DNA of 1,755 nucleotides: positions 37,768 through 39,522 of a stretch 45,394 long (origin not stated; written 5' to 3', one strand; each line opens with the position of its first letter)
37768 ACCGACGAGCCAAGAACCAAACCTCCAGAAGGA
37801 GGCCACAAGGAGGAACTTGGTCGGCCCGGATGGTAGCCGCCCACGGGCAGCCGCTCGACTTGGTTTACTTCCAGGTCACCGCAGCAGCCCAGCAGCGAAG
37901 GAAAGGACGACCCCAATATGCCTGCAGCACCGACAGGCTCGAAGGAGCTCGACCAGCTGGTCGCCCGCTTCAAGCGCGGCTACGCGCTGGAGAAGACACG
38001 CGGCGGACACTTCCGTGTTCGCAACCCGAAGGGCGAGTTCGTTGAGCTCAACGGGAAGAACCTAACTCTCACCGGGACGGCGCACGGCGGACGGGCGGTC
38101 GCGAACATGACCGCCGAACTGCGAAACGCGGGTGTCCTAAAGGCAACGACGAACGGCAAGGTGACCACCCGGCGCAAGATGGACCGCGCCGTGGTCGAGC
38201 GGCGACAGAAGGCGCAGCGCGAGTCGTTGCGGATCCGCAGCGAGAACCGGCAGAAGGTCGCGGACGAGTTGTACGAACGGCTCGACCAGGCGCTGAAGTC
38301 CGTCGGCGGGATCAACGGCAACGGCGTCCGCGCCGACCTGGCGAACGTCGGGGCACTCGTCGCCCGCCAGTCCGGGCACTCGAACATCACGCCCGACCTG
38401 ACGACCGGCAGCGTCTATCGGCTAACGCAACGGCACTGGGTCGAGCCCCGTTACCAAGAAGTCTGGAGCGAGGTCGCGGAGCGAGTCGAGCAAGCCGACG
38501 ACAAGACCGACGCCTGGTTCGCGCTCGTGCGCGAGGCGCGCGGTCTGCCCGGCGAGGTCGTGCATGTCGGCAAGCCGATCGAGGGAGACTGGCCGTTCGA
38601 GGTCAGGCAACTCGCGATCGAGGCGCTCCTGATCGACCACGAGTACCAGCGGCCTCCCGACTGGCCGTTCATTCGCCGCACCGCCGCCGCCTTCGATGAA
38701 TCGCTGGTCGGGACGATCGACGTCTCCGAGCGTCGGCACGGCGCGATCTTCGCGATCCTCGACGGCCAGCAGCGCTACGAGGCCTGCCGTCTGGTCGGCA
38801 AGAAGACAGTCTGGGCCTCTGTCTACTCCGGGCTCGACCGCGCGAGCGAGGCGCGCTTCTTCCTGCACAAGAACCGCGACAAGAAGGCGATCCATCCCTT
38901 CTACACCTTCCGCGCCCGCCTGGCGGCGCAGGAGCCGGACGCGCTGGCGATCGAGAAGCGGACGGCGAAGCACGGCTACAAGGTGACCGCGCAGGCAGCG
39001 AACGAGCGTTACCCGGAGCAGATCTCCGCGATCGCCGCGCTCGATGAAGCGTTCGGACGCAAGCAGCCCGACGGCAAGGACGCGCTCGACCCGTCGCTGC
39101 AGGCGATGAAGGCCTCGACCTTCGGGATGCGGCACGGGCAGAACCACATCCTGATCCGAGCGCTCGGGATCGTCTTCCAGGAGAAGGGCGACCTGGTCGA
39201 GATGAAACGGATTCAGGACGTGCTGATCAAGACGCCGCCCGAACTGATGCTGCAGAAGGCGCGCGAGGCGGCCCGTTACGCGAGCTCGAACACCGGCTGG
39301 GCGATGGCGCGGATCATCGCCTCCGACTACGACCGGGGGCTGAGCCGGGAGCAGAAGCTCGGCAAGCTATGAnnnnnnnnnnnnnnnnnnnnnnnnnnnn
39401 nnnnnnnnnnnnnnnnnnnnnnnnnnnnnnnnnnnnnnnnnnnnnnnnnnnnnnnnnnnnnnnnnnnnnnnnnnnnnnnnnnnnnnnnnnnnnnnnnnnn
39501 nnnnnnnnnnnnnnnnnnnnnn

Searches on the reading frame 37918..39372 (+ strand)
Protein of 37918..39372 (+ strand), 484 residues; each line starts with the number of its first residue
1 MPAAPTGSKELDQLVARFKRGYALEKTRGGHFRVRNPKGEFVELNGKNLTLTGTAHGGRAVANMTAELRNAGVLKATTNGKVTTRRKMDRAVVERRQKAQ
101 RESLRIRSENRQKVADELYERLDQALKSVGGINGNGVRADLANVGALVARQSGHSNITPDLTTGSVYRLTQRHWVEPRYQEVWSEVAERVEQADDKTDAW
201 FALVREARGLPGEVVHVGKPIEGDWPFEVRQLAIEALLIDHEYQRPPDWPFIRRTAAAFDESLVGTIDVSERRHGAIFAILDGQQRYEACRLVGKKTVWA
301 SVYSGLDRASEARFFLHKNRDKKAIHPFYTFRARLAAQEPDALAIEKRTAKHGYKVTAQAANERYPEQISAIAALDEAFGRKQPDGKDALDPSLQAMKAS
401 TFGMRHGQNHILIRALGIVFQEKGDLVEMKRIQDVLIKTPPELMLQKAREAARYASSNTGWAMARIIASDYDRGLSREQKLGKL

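Call 9: search_protein_families(library=phrogs, proteins=[window:37918-39372:+])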
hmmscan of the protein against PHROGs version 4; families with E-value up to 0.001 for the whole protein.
window:37918-39372:+ (484 aa): 2 families
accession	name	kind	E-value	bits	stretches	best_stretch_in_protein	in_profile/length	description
phrog_1033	-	DNA, RNA and nucleotide metabolism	7.9e-09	36.7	1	230-338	34-149/334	ParB-like partition protein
phrog_2089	-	unknown function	0.00045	21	0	6-87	27-103/107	-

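Call 19: search_protein_families(library=pfam, proteins=[window:37918-39372:+], max_evalue=0.01)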
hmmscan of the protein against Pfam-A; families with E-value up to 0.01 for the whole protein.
window:37918-39372:+ (484 aa): 1 family
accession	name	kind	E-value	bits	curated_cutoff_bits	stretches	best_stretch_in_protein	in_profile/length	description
PF20188.4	DUF6551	-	8.1e-08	32.5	26.8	1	243-362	6-126/242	Family of unknown function (DUF6551)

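Call 21: find_related_loci(query=window:37918-39372:+, collection=viral_contigs, flank=10000)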
Query window:37918-39372:+ (484 aa) in viral_contigs; peptide patterns used: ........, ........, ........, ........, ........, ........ (x = any residue, [..] = any of these).
1 stretches matched a pattern, but none encodes a relative of the query by tblastn (E <= 1e-3).
